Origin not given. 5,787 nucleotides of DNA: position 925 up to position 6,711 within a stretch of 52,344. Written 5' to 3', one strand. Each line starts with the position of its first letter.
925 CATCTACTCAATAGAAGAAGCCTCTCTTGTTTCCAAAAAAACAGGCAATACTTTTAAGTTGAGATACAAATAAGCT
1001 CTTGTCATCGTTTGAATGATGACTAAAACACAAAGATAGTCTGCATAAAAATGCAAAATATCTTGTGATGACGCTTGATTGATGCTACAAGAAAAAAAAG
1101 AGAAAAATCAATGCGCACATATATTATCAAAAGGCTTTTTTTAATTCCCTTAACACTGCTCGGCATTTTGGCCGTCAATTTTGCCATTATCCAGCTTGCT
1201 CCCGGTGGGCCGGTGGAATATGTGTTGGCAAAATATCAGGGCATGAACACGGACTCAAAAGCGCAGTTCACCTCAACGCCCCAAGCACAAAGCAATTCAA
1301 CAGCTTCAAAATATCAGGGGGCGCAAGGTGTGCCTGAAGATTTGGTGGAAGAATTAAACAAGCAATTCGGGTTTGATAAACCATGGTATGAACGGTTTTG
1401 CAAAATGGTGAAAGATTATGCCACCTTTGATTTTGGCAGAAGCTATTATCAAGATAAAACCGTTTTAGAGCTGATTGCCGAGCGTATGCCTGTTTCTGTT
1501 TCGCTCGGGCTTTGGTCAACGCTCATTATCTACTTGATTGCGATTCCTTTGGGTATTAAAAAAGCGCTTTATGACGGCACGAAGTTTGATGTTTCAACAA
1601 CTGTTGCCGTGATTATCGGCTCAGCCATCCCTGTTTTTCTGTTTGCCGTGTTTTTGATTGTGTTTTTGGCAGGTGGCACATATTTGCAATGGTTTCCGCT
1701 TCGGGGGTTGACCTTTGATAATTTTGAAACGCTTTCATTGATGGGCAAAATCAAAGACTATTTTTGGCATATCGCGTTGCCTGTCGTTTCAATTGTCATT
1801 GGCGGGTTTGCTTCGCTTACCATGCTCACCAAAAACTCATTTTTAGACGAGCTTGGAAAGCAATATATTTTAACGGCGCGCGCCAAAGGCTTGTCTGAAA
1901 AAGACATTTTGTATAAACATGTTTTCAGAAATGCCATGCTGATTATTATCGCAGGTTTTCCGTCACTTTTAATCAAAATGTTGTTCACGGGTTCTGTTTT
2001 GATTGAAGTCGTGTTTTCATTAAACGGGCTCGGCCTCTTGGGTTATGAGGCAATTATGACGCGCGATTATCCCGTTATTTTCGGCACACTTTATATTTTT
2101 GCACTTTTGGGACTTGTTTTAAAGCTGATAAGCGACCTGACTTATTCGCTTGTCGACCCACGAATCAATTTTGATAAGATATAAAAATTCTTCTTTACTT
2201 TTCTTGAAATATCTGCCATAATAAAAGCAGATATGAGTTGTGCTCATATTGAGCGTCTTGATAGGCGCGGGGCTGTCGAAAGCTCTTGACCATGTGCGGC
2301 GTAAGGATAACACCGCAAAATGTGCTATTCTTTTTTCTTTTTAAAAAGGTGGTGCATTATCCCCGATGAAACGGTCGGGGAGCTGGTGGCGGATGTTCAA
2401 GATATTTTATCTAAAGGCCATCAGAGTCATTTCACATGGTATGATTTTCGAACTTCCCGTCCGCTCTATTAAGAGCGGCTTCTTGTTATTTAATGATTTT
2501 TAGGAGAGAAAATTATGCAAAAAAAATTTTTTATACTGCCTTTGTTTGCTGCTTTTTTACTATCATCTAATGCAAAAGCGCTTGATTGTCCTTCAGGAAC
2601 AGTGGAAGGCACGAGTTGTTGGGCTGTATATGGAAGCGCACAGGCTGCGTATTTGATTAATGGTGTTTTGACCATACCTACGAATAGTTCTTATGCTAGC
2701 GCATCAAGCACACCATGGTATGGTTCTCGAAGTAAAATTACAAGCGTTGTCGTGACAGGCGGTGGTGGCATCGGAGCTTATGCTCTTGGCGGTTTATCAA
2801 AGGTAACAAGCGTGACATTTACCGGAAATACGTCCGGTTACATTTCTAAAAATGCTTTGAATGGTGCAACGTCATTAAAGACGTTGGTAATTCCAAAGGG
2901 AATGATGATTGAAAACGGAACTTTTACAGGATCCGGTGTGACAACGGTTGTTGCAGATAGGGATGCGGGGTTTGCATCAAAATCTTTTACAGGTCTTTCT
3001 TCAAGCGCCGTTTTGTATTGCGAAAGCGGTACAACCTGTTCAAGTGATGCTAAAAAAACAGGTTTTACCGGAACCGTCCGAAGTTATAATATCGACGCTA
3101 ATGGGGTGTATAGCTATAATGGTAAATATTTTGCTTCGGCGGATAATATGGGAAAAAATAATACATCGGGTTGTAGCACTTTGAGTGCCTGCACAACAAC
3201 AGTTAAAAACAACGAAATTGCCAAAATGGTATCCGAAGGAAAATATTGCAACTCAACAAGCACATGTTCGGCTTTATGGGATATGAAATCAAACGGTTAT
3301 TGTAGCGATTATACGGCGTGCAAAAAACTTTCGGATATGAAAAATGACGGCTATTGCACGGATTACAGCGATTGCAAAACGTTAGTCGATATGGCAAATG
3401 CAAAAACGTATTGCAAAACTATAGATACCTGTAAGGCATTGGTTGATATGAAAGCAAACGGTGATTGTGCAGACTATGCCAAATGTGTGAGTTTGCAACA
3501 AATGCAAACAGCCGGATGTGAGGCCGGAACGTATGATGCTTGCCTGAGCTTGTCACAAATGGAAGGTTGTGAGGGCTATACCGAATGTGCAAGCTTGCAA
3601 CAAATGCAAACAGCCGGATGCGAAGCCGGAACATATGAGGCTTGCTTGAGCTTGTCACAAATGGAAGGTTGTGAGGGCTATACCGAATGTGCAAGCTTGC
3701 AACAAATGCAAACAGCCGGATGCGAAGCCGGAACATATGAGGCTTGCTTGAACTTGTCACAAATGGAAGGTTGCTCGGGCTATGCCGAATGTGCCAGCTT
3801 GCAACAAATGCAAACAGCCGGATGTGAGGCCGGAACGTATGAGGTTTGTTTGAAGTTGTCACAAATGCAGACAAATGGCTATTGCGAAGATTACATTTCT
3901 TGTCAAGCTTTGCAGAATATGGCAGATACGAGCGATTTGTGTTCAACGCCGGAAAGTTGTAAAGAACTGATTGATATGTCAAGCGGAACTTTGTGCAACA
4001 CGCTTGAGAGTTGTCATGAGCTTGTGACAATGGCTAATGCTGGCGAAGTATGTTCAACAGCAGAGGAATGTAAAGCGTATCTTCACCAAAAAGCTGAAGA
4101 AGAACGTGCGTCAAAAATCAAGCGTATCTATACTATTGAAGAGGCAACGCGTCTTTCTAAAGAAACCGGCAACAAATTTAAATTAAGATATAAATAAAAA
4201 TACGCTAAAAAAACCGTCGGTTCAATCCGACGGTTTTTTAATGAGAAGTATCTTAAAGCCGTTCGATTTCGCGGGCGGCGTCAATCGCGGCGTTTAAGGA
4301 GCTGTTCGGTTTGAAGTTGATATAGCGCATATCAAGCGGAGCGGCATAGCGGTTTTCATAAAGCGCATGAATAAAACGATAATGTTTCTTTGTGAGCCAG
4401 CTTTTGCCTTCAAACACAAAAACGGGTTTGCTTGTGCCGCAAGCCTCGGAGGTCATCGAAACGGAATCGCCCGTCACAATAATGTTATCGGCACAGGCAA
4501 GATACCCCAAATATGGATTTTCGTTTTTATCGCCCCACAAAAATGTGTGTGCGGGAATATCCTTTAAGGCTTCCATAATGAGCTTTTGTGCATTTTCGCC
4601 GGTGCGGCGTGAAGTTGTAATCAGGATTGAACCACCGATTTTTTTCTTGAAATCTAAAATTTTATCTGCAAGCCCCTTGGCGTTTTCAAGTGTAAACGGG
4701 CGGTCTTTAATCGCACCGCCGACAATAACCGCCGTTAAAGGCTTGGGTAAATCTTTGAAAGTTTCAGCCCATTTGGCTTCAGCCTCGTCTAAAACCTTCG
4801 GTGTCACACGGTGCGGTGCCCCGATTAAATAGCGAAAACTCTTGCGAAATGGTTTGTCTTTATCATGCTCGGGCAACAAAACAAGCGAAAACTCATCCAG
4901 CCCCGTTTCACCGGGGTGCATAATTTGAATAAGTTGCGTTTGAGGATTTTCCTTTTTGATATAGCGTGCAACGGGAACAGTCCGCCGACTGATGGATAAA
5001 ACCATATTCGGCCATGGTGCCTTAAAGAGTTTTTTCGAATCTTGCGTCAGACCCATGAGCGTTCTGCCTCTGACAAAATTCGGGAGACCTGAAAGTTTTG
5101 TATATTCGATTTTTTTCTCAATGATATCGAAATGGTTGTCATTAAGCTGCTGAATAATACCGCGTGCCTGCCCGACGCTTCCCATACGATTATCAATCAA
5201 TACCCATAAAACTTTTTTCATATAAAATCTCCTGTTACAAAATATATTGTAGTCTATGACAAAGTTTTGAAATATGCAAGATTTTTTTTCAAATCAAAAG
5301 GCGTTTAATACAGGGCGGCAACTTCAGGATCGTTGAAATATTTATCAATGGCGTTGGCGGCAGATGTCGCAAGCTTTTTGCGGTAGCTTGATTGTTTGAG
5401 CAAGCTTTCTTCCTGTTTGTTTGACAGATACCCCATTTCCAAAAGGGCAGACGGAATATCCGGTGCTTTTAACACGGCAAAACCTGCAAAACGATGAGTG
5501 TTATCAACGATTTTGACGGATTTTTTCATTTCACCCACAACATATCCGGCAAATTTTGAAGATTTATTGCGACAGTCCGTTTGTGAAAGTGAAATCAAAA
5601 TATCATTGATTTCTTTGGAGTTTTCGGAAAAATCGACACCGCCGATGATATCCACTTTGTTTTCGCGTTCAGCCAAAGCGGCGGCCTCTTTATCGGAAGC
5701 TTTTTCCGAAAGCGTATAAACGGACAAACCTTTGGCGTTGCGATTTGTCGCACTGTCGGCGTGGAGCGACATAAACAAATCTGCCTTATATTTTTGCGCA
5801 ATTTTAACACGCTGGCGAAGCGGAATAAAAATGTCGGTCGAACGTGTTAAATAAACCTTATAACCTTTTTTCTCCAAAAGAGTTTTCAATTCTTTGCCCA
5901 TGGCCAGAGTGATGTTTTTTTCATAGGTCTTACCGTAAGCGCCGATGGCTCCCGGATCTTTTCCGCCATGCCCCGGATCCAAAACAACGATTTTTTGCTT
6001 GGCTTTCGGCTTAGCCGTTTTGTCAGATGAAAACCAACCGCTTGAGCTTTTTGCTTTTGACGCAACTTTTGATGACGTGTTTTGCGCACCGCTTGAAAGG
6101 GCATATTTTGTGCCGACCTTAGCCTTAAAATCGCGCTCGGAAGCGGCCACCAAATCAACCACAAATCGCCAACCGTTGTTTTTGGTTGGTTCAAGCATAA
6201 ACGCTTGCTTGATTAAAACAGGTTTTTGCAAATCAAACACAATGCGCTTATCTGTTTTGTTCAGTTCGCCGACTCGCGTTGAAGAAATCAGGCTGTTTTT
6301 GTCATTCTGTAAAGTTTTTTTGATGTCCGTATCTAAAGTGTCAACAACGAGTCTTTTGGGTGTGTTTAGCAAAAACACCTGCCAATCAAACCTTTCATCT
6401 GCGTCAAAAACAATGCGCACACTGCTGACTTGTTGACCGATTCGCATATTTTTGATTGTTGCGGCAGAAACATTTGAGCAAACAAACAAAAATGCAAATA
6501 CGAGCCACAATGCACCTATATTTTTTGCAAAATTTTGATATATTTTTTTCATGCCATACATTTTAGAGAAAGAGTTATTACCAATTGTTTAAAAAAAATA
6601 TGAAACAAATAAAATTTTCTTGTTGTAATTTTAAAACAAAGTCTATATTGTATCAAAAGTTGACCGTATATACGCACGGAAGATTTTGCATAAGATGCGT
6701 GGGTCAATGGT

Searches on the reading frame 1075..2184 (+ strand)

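Call 37: search_protein_families(library=pfam, proteins=[window:1075-2184:+], max_evalue=0.00001)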
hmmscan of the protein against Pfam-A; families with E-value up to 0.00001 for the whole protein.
window:1075-2184:+ (369 aa): 1 family
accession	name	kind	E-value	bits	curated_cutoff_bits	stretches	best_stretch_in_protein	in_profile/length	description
PF00528.27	BPD_transp_1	-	2.6e-32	112.5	26.4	1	156-364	1-182/184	Binding-protein-dependent transport system inner membrane component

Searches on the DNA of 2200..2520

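Call 98: search_rna_families(source=window, start=2200, end=2520, threshold=evalue, max_evalue=1)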
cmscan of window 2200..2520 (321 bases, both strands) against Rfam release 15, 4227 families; matches with E-value up to 1: 0.
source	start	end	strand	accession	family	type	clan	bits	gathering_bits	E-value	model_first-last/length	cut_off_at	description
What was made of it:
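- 2263..2488 (+): Type-2 leader, a second and unrelated structured leader with a terminator. It lies upstream of the secreted Cys-rich repeat protein 2515-4197. It belongs to the same apparent surface-gene control layer. No Rfam hit at E <= 1 (call 98).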

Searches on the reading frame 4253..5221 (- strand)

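Call 37: search_protein_families(library=pfam, proteins=[window:4253-5221:-], max_evalue=0.00001)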
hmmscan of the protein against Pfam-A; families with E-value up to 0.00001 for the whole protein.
window:4253-5221:- (322 aa): 1 family
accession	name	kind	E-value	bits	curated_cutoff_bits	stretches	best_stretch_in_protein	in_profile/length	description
PF06258.17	Mito_fiss_Elm1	-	4.3e-70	236.7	27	1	14-321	2-302/304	Mitochondrial fission ELM1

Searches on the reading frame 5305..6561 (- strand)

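Call 37: search_protein_families(library=pfam, proteins=[window:5305-6561:-], max_evalue=0.00001)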
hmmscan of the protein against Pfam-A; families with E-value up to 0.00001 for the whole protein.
window:5305-6561:- (418 aa): 2 families
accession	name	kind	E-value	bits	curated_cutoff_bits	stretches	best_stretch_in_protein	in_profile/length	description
PF01520.23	Amidase_3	-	8.5e-52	176.1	27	1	192-406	1-173/174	N-acetylmuramoyl-L-alanine amidase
PF11741.13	AMIN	-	1.5e-06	28.6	20.5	0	49-124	12-90/101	AMIN domain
